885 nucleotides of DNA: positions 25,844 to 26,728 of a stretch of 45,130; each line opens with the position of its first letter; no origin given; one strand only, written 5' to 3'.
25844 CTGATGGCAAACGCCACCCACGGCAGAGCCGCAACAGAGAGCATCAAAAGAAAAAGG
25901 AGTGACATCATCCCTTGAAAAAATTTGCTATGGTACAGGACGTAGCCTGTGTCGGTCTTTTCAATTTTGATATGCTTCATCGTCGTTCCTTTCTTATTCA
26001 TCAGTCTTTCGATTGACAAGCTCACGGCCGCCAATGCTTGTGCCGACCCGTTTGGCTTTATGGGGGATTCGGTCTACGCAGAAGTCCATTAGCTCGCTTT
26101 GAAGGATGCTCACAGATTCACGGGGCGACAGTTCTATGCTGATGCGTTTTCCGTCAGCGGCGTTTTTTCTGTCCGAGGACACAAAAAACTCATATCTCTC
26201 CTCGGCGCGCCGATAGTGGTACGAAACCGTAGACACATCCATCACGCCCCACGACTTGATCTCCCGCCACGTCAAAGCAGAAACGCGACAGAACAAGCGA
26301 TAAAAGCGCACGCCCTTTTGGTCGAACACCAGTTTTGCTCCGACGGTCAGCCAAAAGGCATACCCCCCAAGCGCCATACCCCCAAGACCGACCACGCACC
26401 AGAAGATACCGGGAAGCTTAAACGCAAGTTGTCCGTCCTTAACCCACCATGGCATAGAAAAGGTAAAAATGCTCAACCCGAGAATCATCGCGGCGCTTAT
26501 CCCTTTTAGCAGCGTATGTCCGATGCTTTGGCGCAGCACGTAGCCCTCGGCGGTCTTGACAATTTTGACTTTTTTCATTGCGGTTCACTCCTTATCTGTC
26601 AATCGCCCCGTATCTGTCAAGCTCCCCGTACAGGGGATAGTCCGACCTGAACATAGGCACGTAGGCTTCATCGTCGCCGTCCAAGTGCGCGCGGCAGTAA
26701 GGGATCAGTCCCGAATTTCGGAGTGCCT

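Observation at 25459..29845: Six-gene cluster of uncharacterised membrane proteins (four divergent paralogs plus two larger proteins) directly downstream of flotillin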

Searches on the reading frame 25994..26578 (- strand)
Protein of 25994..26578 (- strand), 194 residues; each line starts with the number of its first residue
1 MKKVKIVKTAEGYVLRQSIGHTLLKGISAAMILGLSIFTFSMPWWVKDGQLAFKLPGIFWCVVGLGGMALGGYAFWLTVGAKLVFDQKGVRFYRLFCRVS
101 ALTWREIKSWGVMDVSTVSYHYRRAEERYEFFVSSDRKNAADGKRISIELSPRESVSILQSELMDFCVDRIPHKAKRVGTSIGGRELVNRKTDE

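Call 3: search_protein_families(library=pfam, max_evalue=1, proteins=[window:25994-26578:-])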
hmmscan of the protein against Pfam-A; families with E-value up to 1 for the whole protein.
window:25994-26578:- (194 aa): 0 families

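Call 4: search_protein_families(library=ncbifam, max_evalue=1, proteins=[window:25994-26578:-])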
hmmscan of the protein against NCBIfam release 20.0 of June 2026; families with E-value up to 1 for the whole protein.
window:25994-26578:- (194 aa): 0 families

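Call 17: predict_structure(alignment_id=A2)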
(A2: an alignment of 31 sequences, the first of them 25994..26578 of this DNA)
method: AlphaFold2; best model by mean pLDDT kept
length: 194 residues; sequences in the alignment: 31
mean_pLDDT: 79.4   pTM: 0.69
mean pLDDT of the five models: 79.4, 79.3, 77.8, 76.8, 75.9
residues with pLDDT >= 90: 59; 70-90: 90; 50-70: 38; < 50: 7
segments of 3 or more residues with pLDDT < 50: 183-187
pLDDT, mean of each block of 10 residues (from residue 1): 85 87 78 83 66 71 82 73 93 85 93 79 76 83 83 89 92 72 49 50
secondary structure, 60 per line:
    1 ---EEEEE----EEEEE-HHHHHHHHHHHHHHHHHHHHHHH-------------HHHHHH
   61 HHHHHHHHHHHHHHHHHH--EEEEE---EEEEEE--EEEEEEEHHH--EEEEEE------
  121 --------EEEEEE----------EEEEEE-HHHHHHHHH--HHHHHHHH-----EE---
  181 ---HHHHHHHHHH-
elements in order: E4-8 E13-17 H19-41 H55-78 E81-85 E89-94 E97-103 E109-114 E129-134 E145-150 H152-160 H163-170 H184-193
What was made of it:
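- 25994..26578 (-): P2, 194 aa: family A paralog and the protein that was modelled. It shows strands 4-8 and 13-17, helices 19-41 and 55-78, six strands across 81-150, and C-terminal helices (call 17).
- On Bacterial PH-domain superfamily (Pfam bPH_6, PF10756): The AF2 model (pLDDT 79) has six strands plus a C-terminal helix after the TM hairpin, and two further N-terminal strands (call 17).
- Checked: Hydropathy gives two TM segments in P1, P3 and P6, and one clear peak in P2; the P2 structure model (call 17) places two membrane helices there.
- AF2 model of P2: pLDDT 79, with N-terminal hairpin, 2TM hairpin, six strands and a C-terminal helix (call 17).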

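Call 21: fold_search(model_id=the predicted structure, library=pdb)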
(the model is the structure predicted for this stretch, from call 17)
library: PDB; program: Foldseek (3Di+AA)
matches with E <= 10: 234; with E <= 0.001: 0
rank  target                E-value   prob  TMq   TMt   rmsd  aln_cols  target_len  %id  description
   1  4dx9_Y                1.2e-02  0.93  0.31  0.44  15.5       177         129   11  ICAP1 in complex with integrin beta 1 cytoplasmic tail (released 2013-01-09)
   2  7bul_MODEL_1_A        1.5e-02  0.97  0.29  0.35  11.1       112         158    7  Solution structure of the tandem PH and BSD1 domains of TFIIH p62 (released 2020-12-30)
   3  4dx9_g                2.0e-02  0.99  0.30  0.44   5.0        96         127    7  ICAP1 in complex with integrin beta 1 cytoplasmic tail (released 2013-01-09)
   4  4dx9_C                2.1e-02  0.99  0.31  0.45   5.1        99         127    8  ICAP1 in complex with integrin beta 1 cytoplasmic tail (released 2013-01-09)
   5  3qij_B                2.3e-02  0.99  0.29  0.22   4.0        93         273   13  Primitive-monoclinic crystal structure of the FERM domain of protein 4.1R (released 2011-02-09)
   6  3qij_A                2.9e-02  0.98  0.28  0.21   5.1        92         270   14  Primitive-monoclinic crystal structure of the FERM domain of protein 4.1R (released 2011-02-09)
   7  2he7                  3.5e-02  0.94  0.26  0.19   5.3        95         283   15  FERM domain of EPB41L3 (DAL-1) (released 2006-07-04)
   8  2ys5_MODEL_1_A        5.3e-02  0.89  0.28  0.35   9.3       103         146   12  Solution structure of the complex of the PTB domain of SNT-2 and 19-residue peptide (aa 1571-1589) of hALK (released 2008-04-08)
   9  4jif_A                5.3e-02  0.87  0.27  0.38   5.6        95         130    6  Co-crystal structure of ICAP1 PTB domain in complex with a KRIT1 peptide (released 2013-05-01)
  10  5njk_C                6.0e-02  0.69  0.26  0.35  12.1       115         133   11  PTB domain of human Numb isoform-1 (released 2017-12-13)
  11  6d2k                  6.4e-02  0.96  0.28  0.20   5.7        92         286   11  Crystal structure of the FERM domain of mouse FARP2 (released 2018-07-18)
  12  6ibe                  6.4e-02  0.92  0.27  0.19   6.0        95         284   18  The FERM domain of Human EPB41L3 (released 2018-12-19)
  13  1gg3_A                6.8e-02  0.91  0.28  0.20   5.8        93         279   15  CRYSTAL STRUCTURE OF THE PROTEIN 4.1R MEMBRANE BINDING DOMAIN (released 2001-01-10)
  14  4f7u_P                6.8e-02  0.69  0.24  0.37   7.3        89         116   11  The 6S snRNP assembly intermediate (released 2013-01-30)
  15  4dx9_S                8.6e-02  0.93  0.31  0.44   4.9        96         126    7  ICAP1 in complex with integrin beta 1 cytoplasmic tail (released 2013-01-09)
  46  2p0d                  6.7e-01  0.28  0.24  0.38   6.0        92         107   14  ArhGAP9 PH domain in complex with Ins(1,4,5)P3 (released 2007-03-27)
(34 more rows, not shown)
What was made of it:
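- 25994..26578 (-): Foldseek top hits are PTB, FERM-F3 and PH domains (call 21).
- On Bacterial PH-domain superfamily (Pfam bPH_6, PF10756): However, E is >=0.012 and the target-normalised TM-score is <=0.48 (call 21).
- On NfeD (flotillin/SPFH operon partner): The family A domain is PH-like (call 21).
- Closest known: Pfam bPH_6. Same: The fold prediction is PH-like (call 21).
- Nearly all top Foldseek hits are PH-superfold domains (PTB, FERM-F3, TFIIH p62 PH, GRP1 PH), with probability up to 0.99 (call 21).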

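Call 24: search_protein_families(library=pfam, alignment_id=A2, max_evalue=10)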
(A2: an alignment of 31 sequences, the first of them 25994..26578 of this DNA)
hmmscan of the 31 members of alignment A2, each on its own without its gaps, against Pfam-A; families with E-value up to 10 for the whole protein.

A. member 1, window:25994-26578:- (194 aa): 0 families

B. families by the number of members that match (of 31 scanned): 25 families
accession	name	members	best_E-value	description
PF10756.15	bPH_6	14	0.0032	Bacterial PH domain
PF25816.1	RamC_N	4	0.017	RamC, N-terminal domain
PF12794.12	MscS_TM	2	0.012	Mechanosensitive ion channel inner membrane domain 1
PF20226.3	DUF6585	2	0.073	Family of unknown function (DUF6585)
PF11317.13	DUF3119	1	0.022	Protein of unknown function (DUF3119)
PF18917.5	LiaI-LiaF-like_TM1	1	0.091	LiaI-LiaF-like transmembrane region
PF19510.5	DUF6044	1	0.099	Protein of unknown function (DUF6044)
PF03419.18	Peptidase_U4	1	0.1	Sporulation factor SpoIIGA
PF09597.18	SAM_Ribosomal_mS41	1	0.11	Small ribosomal subunit protein mS41 SAM domain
PF24416.1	DUF7548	1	0.11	Family of unknown function (DUF7548)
PF21397.2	Annexin_3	1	0.13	Alpha-11 giardin annexin domain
PF17255.8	EbsA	1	0.14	EbsA-like protein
PF07877.16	DUF1661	1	0.15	Protein of unknown function (DUF1661)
PF23494.1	bPH_10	1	0.21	YqeB-like bacterial PH domain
PF11992.13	TgpA_N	1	0.31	TgpA N-terminal domain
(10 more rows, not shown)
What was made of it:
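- Weak bPH_6 hits in 14 of 31 relatives, best E 0.0032 (call 24).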

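Call 46: search_protein_representatives(alignment_id=A2)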
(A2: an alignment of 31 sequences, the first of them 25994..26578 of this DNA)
Query: 31 sequences, 190 profile positions. Proteins with E-value up to 0.001 (for the whole library): 350; up to 1e-10: 58; up to 1e-30: 10. The best 150 are listed.
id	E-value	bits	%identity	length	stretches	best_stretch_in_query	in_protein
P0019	5.3e-65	235.1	-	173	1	1-175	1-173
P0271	1.9e-46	174.5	-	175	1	1-174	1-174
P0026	5.1e-46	173.2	-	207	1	1-189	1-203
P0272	1.5e-45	171.6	-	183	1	4-185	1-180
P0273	1.5e-37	145.5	-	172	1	1-174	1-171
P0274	1.7e-37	145.3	-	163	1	1-174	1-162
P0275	1.4e-34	135.8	-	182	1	4-176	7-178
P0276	9.3e-34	133.2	-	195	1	1-188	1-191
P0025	2.1e-33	132.0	-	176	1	4-115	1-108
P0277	7.9e-32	126.9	-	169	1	1-175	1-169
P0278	5.1e-30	121.0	-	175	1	1-174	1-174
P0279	2.1e-27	112.4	-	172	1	1-173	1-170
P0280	2.1e-26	109.2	-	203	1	1-184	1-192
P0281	2.3e-26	109.1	-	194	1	6-175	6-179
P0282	7.5e-25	104.1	-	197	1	1-184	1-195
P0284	1.7e-24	103.0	-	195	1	1-183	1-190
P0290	2.8e-21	92.5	-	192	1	1-171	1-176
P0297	3.5e-19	85.6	-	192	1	6-183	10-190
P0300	2.6e-18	82.8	-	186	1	6-183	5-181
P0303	2.6e-17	79.5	-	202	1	1-175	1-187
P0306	1.3e-16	77.2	-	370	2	5-168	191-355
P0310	5.1e-15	72.0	-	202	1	1-175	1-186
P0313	1.2e-13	67.6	-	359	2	27-167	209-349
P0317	4.1e-12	62.6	-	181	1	4-168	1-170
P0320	1.6e-11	60.7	-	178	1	27-167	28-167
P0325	2.2e-10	56.9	-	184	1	20-169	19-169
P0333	1.3e-09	54.5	-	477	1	4-173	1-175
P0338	4.0e-09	52.8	-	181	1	4-167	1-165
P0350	1.2e-08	51.2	-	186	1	23-150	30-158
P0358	4.3e-08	49.5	-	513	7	47-96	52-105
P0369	1.6e-07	47.6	-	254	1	27-170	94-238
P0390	1.1e-06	44.8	-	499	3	20-115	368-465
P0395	1.6e-06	44.4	-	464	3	28-115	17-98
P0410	3.4e-06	43.3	-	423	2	18-113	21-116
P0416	4.8e-06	42.8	-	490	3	14-117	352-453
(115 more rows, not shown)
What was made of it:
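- On Bacterial PH-domain superfamily (Pfam bPH_6, PF10756): The family A profile finds P0390, P0395, P0410 and P0416 at E 1e-6 to 5e-6 (call 46).
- The exhaustive profile search gives 350 representatives at E<=1e-3 (call 46). Fused two-module relatives also exist (P0306, P0313; call 46).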

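Call 47: search_protein_families(library=pfam, max_evalue=0.01, proteins=[P0306, P0313, P0333, P0358, P0390, P0395, P0416, P0410, P0320, P0350])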
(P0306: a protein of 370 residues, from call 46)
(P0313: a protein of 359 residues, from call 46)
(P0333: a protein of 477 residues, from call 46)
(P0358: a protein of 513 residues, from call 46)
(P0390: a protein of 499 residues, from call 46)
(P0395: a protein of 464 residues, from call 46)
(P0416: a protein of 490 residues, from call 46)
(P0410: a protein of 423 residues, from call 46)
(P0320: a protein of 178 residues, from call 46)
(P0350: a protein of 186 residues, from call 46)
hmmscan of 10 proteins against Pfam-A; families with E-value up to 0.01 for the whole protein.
P0306 (370 aa): 3 families
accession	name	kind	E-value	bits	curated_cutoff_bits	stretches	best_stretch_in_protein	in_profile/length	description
PF10756.15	bPH_6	-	0.0009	19.6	22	0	267-300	4-37/73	Bacterial PH domain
PF20226.3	DUF6585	-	0.0023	17.8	27.7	0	209-290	28-103/249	Family of unknown function (DUF6585)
PF00822.25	PMP22_Claudin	-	0.0084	16.5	26.7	0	193-260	56-123/161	PMP-22/EMP/MP20/Claudin family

P0313 (359 aa): 0 families

P0333 (477 aa): 3 families
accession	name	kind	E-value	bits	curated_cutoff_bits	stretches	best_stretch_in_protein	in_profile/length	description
PF01812.26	5-FTHF_cyc-lig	-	1.2e-43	149.7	27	1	296-471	1-186/186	5-formyltetrahydrofolate cyclo-ligase family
PF22571.1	LiaI-LiaF-TM_PspC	-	0.00019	21.7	27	1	14-78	75-141/142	PspC transmembrane region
PF03773.19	ArsP_1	-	0.0087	15.7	32.3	0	248-315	102-172/294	Predicted permease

P0358 (513 aa): 3 families
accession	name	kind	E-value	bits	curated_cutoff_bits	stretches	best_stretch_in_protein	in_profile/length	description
PF19746.4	DUF6233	-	5.5e-08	33.2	27.6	0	77-102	26-51/59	Family of unknown function (DUF6233)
PF22414.1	Hia_Tpr_ring_dom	-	2.5e-05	24.3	27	0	24-34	18-28/37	Trimeric autotransporter adhesin, Trp ring domain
PF07735.22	FBA_2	-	0.0043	17.5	22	0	327-355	19-47/67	F-box associated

P0390 (499 aa): 1 family
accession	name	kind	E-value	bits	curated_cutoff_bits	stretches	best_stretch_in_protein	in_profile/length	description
PF10756.15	bPH_6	-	3.6e-07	30.5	22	1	428-470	1-42/73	Bacterial PH domain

P0395 (464 aa): 1 family
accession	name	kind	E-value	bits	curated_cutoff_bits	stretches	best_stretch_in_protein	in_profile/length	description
PF10756.15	bPH_6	-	1.2e-08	35.2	22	1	64-116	3-52/73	Bacterial PH domain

P0416 (490 aa): 5 families
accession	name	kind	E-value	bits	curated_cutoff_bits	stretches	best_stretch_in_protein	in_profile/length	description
PF10756.15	bPH_6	-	1.5e-07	31.7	22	1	421-445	7-31/73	Bacterial PH domain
PF18923.6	DUF5673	-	0.00058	20.2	26.7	0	258-273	13-28/66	Domain of unknown function (DUF5673)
PF20226.3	DUF6585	-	0.0025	17.6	27.7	0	17-92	30-101/249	Family of unknown function (DUF6585)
PF19744.4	DUF6232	-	0.0037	18.1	27.4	0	137-236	2-80/117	Family of unknown function (DUF6232)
PF14317.12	YcxB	-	0.0073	16.5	23.3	0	421-451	2-32/61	YcxB-like protein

P0410 (423 aa): 1 family
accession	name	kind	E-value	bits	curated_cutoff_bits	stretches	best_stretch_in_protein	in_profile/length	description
PF10756.15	bPH_6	-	7.7e-09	35.9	22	1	81-143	1-52/73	Bacterial PH domain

P0320 (178 aa): 0 families

P0350 (186 aa): 1 family
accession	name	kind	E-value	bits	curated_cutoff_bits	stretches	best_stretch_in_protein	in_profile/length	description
PF10756.15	bPH_6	-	0.0002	21.8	22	1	89-124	4-40/73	Bacterial PH domain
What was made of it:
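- On Bacterial PH-domain superfamily (Pfam bPH_6, PF10756): These score 30-36 bits on bPH_6, above the cut-off (call 47).
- Closest known: Pfam bPH_6. Same: Remote profile hits of family A pass its threshold (call 47).
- P0390, P0395, P0410 and P0416 score 30-36 bits on bPH_6 against a cut-off of 22 (call 47).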

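Call 48: search_protein_families(library=pfam, max_evalue=0.01, proteins=[P0271, P0275, P0281, P0290, P0300, P0310, P0317, P0325, P0338, P0369])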
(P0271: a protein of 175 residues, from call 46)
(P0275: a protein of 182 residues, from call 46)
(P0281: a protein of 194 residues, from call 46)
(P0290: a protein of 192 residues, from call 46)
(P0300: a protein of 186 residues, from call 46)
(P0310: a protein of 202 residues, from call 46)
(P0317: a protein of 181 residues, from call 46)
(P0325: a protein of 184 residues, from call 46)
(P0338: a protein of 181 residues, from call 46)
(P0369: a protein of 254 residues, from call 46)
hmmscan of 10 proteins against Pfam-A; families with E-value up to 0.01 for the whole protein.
P0271 (175 aa): 0 families

P0275 (182 aa): 0 families

P0281 (194 aa): 0 families

P0290 (192 aa): 0 families

P0300 (186 aa): 0 families

P0310 (202 aa): 0 families

P0317 (181 aa): 1 family
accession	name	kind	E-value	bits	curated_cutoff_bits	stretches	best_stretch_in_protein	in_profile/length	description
PF17353.8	DUF5381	-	0.0027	18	26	1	22-105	16-99/170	Family of unknown function (DUF5381)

P0325 (184 aa): 1 family
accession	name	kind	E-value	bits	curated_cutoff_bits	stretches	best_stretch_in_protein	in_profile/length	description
PF22571.1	LiaI-LiaF-TM_PspC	-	0.0017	18.6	27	1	18-74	87-137/142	PspC transmembrane region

P0338 (181 aa): 0 families

P0369 (254 aa): 0 families

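Call 51: find_encoding_contigs(protein=P0276, flank=8000, max_places=3)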
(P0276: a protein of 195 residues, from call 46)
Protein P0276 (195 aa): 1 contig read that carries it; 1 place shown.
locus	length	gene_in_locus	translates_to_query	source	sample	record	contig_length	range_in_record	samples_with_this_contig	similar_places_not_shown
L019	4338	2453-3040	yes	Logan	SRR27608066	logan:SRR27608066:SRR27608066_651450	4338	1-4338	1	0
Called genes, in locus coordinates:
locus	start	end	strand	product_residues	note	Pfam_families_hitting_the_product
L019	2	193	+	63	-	?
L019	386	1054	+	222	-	PF01027:Bax1-I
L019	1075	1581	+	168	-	-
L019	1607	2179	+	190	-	-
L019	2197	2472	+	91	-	-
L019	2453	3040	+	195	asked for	-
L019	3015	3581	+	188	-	-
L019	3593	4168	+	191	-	-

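Call 55: search_protein_families(library=padloc, max_evalue=0.1, proteins=[window:25994-26578:-])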
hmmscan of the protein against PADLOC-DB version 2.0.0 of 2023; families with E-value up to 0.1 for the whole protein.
window:25994-26578:- (194 aa): 0 families

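Call 56: search_protein_families(library=phrogs, max_evalue=0.1, proteins=[window:25994-26578:-])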
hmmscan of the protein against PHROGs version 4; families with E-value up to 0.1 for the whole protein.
window:25994-26578:- (194 aa): 0 families

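Call 58: search_solved_structures(query=A2, max_evalue=10)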
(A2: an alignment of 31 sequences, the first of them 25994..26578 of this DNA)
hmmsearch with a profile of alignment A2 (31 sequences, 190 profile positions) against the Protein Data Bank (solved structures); distinct sequences matched with E-value up to 10: 1.
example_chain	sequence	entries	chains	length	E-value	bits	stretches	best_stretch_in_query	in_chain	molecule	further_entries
6aki_A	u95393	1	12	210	0.82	12.6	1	24-97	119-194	Calcium release-activated calcium channel protein 1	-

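Call 76: list_cluster_members(proteins=[P0271, P0272, P0275, P0280, P0281, P0284, P0290, P0297, P0303, P0306])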
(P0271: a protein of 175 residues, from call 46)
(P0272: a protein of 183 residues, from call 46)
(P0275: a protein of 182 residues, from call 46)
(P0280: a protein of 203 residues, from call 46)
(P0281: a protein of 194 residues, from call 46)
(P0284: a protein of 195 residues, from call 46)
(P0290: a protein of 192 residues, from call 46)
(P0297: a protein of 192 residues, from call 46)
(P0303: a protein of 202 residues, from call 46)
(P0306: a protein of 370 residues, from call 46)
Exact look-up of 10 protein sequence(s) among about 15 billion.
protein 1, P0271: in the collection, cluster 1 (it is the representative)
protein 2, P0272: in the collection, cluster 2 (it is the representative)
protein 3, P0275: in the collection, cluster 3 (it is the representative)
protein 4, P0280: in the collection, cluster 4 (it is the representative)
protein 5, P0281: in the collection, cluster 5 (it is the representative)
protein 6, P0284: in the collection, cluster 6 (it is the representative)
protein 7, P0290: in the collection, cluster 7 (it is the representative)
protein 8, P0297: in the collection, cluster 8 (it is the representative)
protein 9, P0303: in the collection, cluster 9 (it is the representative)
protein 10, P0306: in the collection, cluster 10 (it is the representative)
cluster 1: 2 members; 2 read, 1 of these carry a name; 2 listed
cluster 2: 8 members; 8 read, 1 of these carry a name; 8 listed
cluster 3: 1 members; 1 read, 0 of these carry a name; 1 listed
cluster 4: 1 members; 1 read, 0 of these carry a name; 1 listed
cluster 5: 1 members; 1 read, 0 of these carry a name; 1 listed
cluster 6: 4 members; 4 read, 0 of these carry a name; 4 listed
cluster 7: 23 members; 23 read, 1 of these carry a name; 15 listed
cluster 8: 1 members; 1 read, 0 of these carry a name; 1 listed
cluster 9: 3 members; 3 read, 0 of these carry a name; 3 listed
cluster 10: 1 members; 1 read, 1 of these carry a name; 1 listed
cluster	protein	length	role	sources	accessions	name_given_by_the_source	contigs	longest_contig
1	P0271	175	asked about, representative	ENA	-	-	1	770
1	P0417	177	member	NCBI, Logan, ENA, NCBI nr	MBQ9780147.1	MAG: hypothetical protein IJW00_04300 [Clostridia bacterium] | hypothetical protein [Clostridia bacterium]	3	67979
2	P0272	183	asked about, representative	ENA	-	-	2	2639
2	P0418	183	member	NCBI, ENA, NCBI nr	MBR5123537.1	MAG: hypothetical protein IKU90_00270 [Clostridia bacterium] | hypothetical protein [Clostridia bacterium]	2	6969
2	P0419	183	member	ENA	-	-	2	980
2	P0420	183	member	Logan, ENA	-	-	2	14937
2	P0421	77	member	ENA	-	-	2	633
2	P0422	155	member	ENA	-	-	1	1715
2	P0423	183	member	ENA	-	-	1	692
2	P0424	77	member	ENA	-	-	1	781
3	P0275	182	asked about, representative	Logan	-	-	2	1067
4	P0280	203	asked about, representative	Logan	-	-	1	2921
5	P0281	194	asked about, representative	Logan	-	-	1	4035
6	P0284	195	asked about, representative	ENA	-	-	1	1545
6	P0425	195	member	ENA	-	-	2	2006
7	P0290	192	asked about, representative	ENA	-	-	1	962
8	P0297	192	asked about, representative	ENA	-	-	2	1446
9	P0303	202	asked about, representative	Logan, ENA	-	-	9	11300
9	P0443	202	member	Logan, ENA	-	-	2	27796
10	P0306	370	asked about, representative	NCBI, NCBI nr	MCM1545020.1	MAG: hypothetical protein NC110_06945 [Ruminococcus sp.] | hypothetical protein [Ruminococcus sp.]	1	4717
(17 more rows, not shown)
